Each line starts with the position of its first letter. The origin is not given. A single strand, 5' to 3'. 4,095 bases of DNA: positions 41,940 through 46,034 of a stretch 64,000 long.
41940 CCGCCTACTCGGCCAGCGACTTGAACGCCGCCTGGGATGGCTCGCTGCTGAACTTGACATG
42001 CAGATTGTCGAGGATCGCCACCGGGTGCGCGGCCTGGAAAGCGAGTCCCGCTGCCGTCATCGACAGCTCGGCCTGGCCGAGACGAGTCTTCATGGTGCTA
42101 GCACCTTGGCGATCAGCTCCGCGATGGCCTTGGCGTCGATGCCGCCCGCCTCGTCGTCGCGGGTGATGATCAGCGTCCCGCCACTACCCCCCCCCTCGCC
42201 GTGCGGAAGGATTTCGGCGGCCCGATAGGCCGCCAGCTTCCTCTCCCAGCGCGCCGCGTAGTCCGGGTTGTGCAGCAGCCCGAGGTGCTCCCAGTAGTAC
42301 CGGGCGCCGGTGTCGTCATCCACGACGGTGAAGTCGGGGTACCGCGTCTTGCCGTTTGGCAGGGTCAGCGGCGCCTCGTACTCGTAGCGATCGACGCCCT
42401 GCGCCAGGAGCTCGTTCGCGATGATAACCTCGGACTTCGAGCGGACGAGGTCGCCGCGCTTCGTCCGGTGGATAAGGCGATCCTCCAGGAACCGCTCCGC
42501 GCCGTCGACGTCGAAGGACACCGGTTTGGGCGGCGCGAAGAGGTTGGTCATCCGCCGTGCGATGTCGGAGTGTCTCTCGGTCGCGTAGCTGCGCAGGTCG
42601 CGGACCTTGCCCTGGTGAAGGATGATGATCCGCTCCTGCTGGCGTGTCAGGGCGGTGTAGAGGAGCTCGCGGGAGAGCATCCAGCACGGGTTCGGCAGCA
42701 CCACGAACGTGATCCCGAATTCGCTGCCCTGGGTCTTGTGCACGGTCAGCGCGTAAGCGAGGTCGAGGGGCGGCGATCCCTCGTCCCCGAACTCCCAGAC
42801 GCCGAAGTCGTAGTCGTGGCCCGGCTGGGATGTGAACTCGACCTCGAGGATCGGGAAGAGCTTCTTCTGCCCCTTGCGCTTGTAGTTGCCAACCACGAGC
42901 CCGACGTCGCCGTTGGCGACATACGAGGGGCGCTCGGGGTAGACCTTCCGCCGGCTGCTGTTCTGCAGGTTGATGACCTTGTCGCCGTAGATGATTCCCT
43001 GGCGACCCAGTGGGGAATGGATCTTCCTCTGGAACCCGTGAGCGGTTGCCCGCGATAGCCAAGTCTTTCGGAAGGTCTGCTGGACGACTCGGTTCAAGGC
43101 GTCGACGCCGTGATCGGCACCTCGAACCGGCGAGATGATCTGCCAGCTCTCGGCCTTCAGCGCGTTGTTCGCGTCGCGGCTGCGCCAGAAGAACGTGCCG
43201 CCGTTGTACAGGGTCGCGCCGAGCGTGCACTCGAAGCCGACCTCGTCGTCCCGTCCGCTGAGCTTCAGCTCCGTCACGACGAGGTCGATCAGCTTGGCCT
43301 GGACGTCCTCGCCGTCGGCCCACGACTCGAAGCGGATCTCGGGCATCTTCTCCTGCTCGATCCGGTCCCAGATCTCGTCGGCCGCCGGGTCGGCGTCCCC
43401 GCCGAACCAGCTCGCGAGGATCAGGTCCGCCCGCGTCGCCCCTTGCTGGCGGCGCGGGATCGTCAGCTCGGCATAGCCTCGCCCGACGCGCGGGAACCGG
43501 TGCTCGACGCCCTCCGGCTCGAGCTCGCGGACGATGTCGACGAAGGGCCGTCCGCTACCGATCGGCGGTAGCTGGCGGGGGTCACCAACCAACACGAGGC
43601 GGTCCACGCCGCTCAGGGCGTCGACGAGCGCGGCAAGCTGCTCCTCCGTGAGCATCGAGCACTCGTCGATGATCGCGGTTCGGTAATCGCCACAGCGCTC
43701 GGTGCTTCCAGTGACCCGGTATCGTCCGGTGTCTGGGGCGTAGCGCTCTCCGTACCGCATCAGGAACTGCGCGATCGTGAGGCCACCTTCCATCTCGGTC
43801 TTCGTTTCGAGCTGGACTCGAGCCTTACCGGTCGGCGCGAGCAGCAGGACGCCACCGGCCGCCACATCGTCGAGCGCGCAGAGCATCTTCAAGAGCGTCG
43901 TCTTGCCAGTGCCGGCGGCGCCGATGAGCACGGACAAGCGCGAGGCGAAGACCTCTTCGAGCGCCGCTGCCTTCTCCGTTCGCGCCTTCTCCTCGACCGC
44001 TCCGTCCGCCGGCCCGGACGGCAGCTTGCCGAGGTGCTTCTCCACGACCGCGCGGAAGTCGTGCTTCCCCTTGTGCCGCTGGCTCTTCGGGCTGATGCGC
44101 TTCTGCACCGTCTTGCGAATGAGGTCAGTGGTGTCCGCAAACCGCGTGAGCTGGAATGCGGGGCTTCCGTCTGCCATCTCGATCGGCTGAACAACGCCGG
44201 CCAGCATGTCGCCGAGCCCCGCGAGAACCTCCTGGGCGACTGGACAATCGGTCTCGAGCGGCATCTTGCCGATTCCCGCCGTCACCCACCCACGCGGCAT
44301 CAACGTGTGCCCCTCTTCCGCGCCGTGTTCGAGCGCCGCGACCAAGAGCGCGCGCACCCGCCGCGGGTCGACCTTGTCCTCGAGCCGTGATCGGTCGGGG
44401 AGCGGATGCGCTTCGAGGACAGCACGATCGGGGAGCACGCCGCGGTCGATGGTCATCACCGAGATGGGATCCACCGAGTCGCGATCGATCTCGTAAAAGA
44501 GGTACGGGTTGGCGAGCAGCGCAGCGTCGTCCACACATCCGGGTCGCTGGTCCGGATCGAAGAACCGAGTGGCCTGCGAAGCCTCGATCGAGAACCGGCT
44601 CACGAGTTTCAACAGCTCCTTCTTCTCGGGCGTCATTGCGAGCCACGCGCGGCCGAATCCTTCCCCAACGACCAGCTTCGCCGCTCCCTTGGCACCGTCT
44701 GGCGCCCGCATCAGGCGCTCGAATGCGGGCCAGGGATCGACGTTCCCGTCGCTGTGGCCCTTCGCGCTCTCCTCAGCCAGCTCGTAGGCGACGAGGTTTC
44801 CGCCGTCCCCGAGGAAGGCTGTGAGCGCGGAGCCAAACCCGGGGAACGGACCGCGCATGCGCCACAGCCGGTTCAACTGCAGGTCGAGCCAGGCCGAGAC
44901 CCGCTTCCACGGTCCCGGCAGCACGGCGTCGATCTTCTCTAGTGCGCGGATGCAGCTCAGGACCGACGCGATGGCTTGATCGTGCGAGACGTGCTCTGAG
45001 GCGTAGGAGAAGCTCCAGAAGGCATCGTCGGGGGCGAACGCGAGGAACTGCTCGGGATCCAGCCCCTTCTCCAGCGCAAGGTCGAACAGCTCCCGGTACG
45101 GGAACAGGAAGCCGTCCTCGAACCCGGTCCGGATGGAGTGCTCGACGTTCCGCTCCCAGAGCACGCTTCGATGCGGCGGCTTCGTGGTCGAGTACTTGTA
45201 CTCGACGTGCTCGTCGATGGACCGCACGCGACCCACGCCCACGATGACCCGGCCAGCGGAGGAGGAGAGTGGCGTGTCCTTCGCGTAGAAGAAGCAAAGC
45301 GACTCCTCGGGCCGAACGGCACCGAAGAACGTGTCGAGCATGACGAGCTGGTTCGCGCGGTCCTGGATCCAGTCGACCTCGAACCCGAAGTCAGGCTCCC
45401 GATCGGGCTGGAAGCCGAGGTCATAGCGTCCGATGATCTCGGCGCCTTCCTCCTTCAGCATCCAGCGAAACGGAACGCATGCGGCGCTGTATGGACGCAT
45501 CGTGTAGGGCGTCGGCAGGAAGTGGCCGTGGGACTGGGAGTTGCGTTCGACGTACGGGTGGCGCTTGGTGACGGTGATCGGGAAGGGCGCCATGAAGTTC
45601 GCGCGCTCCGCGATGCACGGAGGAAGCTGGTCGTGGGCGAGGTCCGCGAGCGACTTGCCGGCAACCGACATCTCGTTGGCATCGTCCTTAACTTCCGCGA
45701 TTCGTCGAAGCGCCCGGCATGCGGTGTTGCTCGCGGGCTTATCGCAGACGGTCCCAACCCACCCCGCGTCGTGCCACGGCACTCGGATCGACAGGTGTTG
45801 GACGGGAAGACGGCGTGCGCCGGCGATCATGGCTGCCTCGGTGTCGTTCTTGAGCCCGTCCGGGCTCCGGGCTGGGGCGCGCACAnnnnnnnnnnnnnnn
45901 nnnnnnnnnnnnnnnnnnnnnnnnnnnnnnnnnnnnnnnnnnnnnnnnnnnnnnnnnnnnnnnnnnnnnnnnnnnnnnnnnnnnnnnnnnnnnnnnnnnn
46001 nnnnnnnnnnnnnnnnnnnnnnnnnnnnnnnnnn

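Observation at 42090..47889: Coiled-coil ABC-type ATPase plus giant SF1 helicase-nuclease pair, translationally coupled to the second methyltransferase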

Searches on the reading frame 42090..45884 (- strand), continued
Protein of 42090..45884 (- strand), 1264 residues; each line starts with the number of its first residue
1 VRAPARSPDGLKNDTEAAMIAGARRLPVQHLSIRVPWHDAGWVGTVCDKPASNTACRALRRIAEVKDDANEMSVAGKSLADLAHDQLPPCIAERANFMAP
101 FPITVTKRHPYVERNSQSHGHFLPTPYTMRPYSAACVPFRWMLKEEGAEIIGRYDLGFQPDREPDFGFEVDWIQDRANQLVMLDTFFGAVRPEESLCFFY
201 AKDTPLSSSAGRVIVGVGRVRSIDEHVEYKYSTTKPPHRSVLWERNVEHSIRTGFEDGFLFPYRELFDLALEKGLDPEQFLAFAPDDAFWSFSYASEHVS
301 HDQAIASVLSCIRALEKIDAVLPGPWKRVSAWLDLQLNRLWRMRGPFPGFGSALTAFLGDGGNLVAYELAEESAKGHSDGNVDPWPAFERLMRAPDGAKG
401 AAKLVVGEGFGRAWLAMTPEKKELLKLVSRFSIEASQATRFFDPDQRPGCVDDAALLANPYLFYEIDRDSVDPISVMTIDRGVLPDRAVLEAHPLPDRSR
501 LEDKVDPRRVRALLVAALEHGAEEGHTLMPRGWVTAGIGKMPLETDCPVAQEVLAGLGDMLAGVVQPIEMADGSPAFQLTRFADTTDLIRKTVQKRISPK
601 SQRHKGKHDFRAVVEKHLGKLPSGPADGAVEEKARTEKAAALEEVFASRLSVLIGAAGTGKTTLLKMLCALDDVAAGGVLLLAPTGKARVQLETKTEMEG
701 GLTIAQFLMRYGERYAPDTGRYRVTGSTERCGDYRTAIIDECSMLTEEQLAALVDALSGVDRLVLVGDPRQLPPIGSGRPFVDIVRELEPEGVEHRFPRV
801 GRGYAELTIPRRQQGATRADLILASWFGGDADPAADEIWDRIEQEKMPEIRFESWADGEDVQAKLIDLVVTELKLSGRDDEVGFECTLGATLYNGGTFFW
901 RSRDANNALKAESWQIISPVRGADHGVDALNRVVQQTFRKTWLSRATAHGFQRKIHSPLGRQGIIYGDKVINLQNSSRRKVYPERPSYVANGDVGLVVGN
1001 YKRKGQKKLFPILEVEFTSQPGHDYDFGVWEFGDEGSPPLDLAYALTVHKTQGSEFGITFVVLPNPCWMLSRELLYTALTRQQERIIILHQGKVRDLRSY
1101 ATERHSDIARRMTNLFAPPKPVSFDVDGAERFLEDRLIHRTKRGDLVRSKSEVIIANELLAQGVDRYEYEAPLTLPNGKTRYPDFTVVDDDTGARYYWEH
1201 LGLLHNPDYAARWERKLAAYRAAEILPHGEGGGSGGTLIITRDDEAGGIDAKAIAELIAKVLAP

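Call 37: find_encoding_contigs(protein=P0125, flank=10000, max_places=2)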
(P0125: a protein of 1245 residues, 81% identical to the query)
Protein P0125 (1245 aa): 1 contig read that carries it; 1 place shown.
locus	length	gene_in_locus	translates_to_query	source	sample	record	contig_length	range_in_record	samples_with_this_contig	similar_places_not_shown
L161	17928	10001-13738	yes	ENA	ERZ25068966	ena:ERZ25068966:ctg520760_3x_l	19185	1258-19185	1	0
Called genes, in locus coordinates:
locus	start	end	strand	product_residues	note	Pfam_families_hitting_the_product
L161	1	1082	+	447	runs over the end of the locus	PF00580:UvrD-helicase, PF13245:AAA_19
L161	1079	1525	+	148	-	PF13361:UvrD_C, PF13538:UvrD_C_2 (faint)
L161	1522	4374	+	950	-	PF00176:SNF2-rel_dom, PF00270:DEAD, PF04851:ResIII (weak), PF00271:Helicase_C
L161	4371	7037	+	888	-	PF02384:N6_Mtase, PF20473:MmeI_Mtase (weak), PF07669:Eco57I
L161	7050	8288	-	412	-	PF14690:Zn_ribbon_ISL3, PF13542:HTH_Tnp_ISL3 (weak), PF01610:DDE_Tnp_ISL3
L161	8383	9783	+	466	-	-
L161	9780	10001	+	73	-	-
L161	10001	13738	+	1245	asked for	PF13245:AAA_19, PF13401:AAA_22 (faint), PF13604:AAA_30, PF01443:Viral_helicase1 (weak), PF13086:AAA_11 (weak), PF13538:UvrD_C_2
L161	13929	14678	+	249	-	-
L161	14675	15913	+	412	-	PF00501:AMP-binding (weak)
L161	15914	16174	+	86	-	-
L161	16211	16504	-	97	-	-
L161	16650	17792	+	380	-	PF03050:DDE_Tnp_IS66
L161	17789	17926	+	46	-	?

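Call 38: find_encoding_contigs(protein=P0132, flank=10000, max_places=2)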
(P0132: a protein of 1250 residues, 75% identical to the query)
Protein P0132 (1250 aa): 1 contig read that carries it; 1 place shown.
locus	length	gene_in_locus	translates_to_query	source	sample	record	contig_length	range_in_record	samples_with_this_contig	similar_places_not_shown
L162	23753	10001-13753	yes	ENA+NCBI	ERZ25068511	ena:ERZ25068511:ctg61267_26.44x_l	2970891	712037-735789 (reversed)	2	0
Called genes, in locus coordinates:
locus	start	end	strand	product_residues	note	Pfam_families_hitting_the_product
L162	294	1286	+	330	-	PF01053:Cys_Met_Meta_PP (weak), PF03841:SelA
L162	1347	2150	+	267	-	PF00561:Abhydrolase_1, PF12146:Hydrolase_4, PF12697:Abhydrolase_6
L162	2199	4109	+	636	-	PF00009:GTP_EFTU, PF01926:MMR_HSR1 (weak), PF03144:GTP_EFTU_D2, PF25461:Beta-barrel_SelB, PF09106:WHD_2nd_SelB, PF09107:WHD_3rd_SelB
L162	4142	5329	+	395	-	PF00155:Aminotran_1_2 (faint), PF00266:Aminotran_5, PF01053:Cys_Met_Meta_PP (faint), PF01041:DegT_DnrJ_EryC1 (weak)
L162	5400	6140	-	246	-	PF13620:CarboxypepD_reg (faint)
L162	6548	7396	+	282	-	PF06778:Chlor_dismutase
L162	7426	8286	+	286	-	PF01370:Epimerase, PF04321:RmlD_sub_bind (faint), PF13460:NAD_binding_10, PF16363:GDP_Man_Dehyd (faint)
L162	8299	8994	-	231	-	PF02630:SCO1-SenC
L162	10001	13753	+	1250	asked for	PF13245:AAA_19, PF13604:AAA_30, PF01443:Viral_helicase1 (weak), PF13086:AAA_11 (weak), PF13538:UvrD_C_2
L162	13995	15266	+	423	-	PF01042:Ribonuc_L-PSP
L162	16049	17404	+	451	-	PF01546:Peptidase_M20, PF07687:M20_dimer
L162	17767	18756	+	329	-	PF13379:NMT1_2, PF12974:Phosphonate-bd (weak), PF04069:OpuAC (weak), PF09084:NMT1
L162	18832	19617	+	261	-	PF00005:ABC_tran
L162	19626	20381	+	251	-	PF00528:BPD_transp_1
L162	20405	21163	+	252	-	PF00528:BPD_transp_1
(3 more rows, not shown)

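Call 39: find_encoding_contigs(protein=P0170, flank=10000, max_places=2)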
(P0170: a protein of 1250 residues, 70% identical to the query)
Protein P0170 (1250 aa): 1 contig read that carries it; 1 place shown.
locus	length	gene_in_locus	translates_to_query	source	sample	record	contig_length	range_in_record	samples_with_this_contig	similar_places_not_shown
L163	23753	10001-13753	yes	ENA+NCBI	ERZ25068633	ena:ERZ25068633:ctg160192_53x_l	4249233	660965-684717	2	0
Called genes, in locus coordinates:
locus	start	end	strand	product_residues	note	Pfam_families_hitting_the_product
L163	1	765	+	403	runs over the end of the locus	PF00712:DNA_pol3_beta, PF02767:DNA_pol3_beta_2, PF02768:DNA_pol3_beta_3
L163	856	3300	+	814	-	PF02518:HATPase_c, PF00204:DNA_gyraseB, PF01751:Toprim, PF18053:GyrB_insert, PF00986:DNA_gyraseB_C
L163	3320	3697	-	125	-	PF04379:DUF525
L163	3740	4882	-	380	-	PF02771:Acyl-CoA_dh_N, PF02770:Acyl-CoA_dh_M, PF00441:Acyl-CoA_dh_1, PF08028:Acyl-CoA_dh_2 (weak)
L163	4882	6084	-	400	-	PF02771:Acyl-CoA_dh_N, PF02770:Acyl-CoA_dh_M, PF00441:Acyl-CoA_dh_1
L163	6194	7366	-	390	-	PF00155:Aminotran_1_2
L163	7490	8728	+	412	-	PF03594:BenE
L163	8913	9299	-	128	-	-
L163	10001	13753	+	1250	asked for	PF13245:AAA_19, PF13604:AAA_30, PF01443:Viral_helicase1 (weak), PF13401:AAA_22 (weak), PF13086:AAA_11 (weak), PF13538:UvrD_C_2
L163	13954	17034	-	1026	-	PF25794:SACS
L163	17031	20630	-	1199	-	PF18731:HEPN_Swt1, PF00176:SNF2-rel_dom, PF04851:ResIII, PF00271:Helicase_C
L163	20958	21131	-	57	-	-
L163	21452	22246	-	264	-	-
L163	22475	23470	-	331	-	PF01555:N6_N4_Mtase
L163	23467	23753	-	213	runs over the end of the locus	-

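Call 81: search_protein_families(library=pfam, proteins=[L081:306-4235:+, L081:4235-7987:+, L082:2599-7314:+, L090:6313-7923:+, L090:12025-15294:+, L092:3921-7292:+, L092:7247-7903:+, L093:6785-7558:+, L094:5899-7425:+, L091:7793-13009:+], max_evalue=0.001)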
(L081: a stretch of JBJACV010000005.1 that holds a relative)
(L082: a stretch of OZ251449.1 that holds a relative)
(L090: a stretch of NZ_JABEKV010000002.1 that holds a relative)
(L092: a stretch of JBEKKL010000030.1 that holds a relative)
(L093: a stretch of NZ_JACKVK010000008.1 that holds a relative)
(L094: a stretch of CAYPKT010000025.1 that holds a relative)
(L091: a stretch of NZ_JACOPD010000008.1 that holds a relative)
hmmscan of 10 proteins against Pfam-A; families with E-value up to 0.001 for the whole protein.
L081:306-4235:+ (1310 aa): 5 families
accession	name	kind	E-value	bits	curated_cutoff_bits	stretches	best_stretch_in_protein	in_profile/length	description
PF18135.7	Type_ISP_C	-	8.6e-84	282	25.9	1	758-1113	2-342/342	Type ISP C-terminal specificity domain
PF02384.22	N6_Mtase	-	9.8e-09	35.4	20.4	1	352-574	4-138/311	N-6 DNA Methylase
PF00717.28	Peptidase_S24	-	2.9e-08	33.9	23.3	1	1170-1302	5-115/116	Peptidase S24-like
PF07669.17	Eco57I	-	1.6e-06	28.8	25.3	1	548-660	69-165/171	Eco57I restriction-modification methylase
PF20473.4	MmeI_Mtase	-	5.1e-05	23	27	1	433-622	21-190/259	MmeI, DNA-methyltransferase domain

L081:4235-7987:+ (1251 aa): 1 family
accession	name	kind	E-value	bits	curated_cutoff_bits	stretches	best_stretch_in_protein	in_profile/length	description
PF00078.32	RVT_1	-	2.9e-07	30.8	29.6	1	198-367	63-192/205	Reverse transcriptase (RNA-dependent DNA polymerase)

L082:2599-7314:+ (1572 aa): 0 families

L090:6313-7923:+ (537 aa): 0 families

L090:12025-15294:+ (1090 aa): 5 families
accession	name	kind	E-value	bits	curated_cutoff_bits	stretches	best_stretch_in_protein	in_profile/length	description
PF00271.37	Helicase_C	-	1.3e-12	48.3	23.5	1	700-834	7-110/110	Helicase conserved C-terminal domain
PF00176.29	SNF2-rel_dom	-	8.8e-12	45.1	24.9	1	254-418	1-175/290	SNF2-related domain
PF04851.21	ResIII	-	4.2e-10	40.2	22.5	1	250-407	3-163/164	Type III restriction enzyme, res subunit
PF00270.35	DEAD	-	9.5e-07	29.1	26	1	263-407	8-161/167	DEAD/DEAH box helicase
PF20720.3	nSTAND3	-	0.00046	20.4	27.2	0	259-329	7-75/155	Novel STAND NTPase 3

L092:3921-7292:+ (1124 aa): 3 families
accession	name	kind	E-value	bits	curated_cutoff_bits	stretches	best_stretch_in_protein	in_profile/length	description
PF18135.7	Type_ISP_C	-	1.1e-74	252.1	25.9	1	751-1098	2-341/342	Type ISP C-terminal specificity domain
PF07669.17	Eco57I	-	4.2e-09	37.1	25.3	1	542-654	59-166/171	Eco57I restriction-modification methylase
PF02384.22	N6_Mtase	-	1.3e-08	35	20.4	0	348-388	4-44/311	N-6 DNA Methylase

L092:7247-7903:+ (219 aa): 0 families

L093:6785-7558:+ (258 aa): 1 family
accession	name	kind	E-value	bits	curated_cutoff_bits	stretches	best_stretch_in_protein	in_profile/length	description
PF04250.19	DUF429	-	6.2e-14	52.7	23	1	14-231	6-212/214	Protein of unknown function (DUF429)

L094:5899-7425:+ (509 aa): 5 families
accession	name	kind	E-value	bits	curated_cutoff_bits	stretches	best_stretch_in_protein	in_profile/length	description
PF13476.12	AAA_23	-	2.3e-10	41.9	27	1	5-184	1-183/201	AAA domain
PF02463.25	SMC_N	-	1.6e-09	38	40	1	3-53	2-51/220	RecF/RecN/SMC N terminal domain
PF13175.12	AAA_15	-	2.9e-07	30.9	32.1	1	1-479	1-274/374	AAA ATPase domain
PF13304.12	AAA_21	-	6e-06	27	27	1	31-68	4-38/304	AAA domain, putative AbiEii toxin, Type IV TA system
PF13555.12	AAA_29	-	6.6e-05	23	27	1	5-54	3-50/61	P-loop containing region of AAA domain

L091:7793-13009:+ (1739 aa): 6 families
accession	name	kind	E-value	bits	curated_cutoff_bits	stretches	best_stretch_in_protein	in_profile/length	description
PF13087.12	AAA_12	-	2.4e-25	89.7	27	1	1345-1534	14-191/195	AAA domain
PF13086.12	AAA_11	-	8.3e-16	59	27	2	1154-1229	18-97/257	AAA domain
PF25794.1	SACS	-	2.1e-15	57.6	32.8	1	34-136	10-119/247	Sacsin domain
PF13245.12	AAA_19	-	6.6e-09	36.5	25.1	1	1150-1314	8-130/134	AAA domain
PF13604.12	AAA_30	-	1.9e-05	25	27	1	1155-1318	20-133/191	AAA domain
PF01443.25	Viral_helicase1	-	0.00023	21.5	21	0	1277-1318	61-102/228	Viral superfamily 1 RNA helicase core domain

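Call 99: search_dna_similar(query=window:42093-45830:-, collection=plasmids, mode=protein, max_rows=12, max_evalue=1e-30)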
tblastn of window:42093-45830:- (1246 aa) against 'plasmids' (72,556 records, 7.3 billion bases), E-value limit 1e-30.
Records with a match: 24; places in all: 24; records where one place covers at least 80% of the query: 22.
Best place of each record, by identity: <60% 24.
By first word of the organism name: Bacillus 15; Rhizobium 2; Chondrinema 1; Sphingomonas 1; Embleya 1; Vibrio 1; Paracoccus 1; Hymenobacter 1; Bartonella 1.
By predicted mobility (MOB-suite, as given by PLSDB): non-mobilizable 22; mobilizable 2.
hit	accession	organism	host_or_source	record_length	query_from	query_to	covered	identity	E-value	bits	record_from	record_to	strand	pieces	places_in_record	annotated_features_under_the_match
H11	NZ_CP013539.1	Rhizobium phaseoli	Phaseolus vulgaris,Whole ...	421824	1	1239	99%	46.8%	0e+0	1027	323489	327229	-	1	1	AAA family ATPase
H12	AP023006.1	Bacillus cereus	-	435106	6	1243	99%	41.9%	0e+0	893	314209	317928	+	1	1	hypothetical protein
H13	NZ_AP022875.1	Bacillus cereus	-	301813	6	1243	99%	41.9%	0e+0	893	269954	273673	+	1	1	AAA family ATPase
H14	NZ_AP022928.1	Bacillus cereus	-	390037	6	1243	99%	41.9%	0e+0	893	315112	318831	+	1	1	AAA family ATPase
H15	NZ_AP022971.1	Bacillus cereus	-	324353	6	1243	99%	41.9%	0e+0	893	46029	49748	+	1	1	AAA family ATPase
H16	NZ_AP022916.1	Bacillus cereus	-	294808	6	1243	99%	41.9%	0e+0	893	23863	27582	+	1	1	AAA family ATPase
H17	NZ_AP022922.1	Bacillus cereus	-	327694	6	1243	99%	41.9%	0e+0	893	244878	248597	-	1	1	AAA family ATPase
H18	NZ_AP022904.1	Bacillus cereus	-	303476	6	1243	99%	41.9%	0e+0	893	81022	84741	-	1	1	AAA family ATPase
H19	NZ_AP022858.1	Bacillus cereus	-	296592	6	1243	99%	41.9%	0e+0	893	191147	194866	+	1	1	AAA family ATPase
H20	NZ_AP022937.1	Bacillus cereus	-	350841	6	1243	99%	41.9%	0e+0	893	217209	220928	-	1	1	AAA family ATPase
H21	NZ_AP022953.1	Bacillus cereus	-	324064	6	1243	99%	41.9%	0e+0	893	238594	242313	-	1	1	AAA family ATPase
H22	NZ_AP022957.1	Bacillus cereus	-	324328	6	1243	99%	41.9%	0e+0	893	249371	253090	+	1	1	AAA family ATPase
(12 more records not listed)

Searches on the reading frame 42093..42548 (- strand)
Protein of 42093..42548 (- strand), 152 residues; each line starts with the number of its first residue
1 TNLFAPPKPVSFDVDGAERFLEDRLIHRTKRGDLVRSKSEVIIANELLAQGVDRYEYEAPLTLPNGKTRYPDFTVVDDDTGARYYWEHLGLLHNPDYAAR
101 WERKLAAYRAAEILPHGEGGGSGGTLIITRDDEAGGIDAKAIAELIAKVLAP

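Call 66: search_solved_structures(query=A5, max_evalue=10)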
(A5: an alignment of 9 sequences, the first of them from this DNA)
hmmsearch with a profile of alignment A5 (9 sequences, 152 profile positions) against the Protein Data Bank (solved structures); distinct sequences matched with E-value up to 10: 0.

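Call 67: search_protein_families(library=pfam, proteins=[window:42093-42548:-], max_evalue=10)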
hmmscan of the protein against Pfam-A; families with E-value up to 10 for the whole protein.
window:42093-42548:- (152 aa): 2 families
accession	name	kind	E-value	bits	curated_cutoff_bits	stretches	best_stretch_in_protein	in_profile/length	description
PF17935.6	TetR_C_27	-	0.031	14.8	26.1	1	72-113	64-105/106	Tetracyclin repressor-like, C-terminal domain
PF05685.18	Uma2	-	0.073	13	27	1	52-83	54-84/172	Putative restriction endonuclease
